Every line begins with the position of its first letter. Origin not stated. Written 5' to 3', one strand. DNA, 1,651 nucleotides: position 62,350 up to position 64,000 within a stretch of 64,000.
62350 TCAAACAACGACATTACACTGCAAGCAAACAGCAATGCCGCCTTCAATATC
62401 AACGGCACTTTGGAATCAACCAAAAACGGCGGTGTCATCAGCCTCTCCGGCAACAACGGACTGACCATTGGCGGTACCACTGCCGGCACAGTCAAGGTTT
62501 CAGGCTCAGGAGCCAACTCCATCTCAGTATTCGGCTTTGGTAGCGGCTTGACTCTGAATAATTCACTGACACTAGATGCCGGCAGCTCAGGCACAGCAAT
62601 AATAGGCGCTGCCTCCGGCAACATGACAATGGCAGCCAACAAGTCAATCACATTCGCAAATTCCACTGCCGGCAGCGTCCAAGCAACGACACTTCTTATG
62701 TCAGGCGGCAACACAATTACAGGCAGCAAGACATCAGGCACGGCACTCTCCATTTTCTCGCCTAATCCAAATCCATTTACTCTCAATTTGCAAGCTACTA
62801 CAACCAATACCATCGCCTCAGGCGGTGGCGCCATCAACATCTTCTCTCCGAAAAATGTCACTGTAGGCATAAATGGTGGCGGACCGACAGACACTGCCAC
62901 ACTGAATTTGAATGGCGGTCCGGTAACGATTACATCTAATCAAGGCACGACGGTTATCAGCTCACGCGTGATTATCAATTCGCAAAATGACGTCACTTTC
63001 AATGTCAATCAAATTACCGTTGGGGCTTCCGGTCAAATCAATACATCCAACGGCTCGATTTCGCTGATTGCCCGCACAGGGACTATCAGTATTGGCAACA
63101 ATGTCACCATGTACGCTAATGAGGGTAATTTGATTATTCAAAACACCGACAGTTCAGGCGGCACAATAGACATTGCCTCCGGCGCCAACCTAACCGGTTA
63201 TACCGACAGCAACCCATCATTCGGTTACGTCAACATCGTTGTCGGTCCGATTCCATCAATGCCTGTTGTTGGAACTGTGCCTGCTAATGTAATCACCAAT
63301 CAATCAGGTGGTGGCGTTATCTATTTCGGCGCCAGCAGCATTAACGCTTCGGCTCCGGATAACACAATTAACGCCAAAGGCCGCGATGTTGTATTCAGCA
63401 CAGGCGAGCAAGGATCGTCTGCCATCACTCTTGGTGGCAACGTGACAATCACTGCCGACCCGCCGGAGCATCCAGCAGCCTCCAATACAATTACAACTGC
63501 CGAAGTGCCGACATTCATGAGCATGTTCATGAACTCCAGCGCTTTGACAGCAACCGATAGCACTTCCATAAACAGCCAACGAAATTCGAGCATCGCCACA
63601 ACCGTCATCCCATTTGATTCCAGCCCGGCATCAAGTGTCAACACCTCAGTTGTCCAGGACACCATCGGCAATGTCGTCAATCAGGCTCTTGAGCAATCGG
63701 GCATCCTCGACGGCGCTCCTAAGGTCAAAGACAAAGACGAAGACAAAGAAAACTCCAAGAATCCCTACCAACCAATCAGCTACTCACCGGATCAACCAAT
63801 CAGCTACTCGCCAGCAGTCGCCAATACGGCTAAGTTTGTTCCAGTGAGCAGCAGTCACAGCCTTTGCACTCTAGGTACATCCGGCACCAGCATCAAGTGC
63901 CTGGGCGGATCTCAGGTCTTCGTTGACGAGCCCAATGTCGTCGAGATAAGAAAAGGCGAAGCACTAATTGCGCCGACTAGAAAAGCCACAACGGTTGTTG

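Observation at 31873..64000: A gene of at least 10,709 codons is absent from the supplied ORF track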

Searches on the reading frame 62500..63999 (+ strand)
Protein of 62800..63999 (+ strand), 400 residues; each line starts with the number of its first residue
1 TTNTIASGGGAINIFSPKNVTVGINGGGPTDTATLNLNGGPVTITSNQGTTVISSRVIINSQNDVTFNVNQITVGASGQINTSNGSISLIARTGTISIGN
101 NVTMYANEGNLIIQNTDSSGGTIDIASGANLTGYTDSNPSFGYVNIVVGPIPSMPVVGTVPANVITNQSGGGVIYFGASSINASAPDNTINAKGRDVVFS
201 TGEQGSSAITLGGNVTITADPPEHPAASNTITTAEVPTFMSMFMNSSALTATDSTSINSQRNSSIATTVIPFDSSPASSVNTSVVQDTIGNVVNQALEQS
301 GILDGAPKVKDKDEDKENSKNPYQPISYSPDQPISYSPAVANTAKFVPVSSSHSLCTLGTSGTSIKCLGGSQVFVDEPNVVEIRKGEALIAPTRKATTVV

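Call 9: search_protein_families(library=pfam, proteins=[window:62800-63999:+], max_evalue=10)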
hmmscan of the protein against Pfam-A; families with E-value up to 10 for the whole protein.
window:62800-63999:+ (400 aa): 0 families

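Call 12: find_related_loci(query=A1, collection=genome_contigs, flank=10000)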
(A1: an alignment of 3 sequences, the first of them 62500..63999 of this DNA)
Query A1 (500 aa) in genome_contigs; peptide patterns used: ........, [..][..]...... (x = any residue, [..] = any of these).
83 stretches matched a pattern; 1 encode a relative of the query (tblastn E <= 1e-3); 1 distinct loci.
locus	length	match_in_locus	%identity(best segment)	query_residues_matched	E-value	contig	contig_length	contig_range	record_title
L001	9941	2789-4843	80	1-500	0e+0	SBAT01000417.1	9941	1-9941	MAG: Chloroflexota bacterium isolate Bin_14_1_1 Ba_contig5955, whole genome shotgun sequence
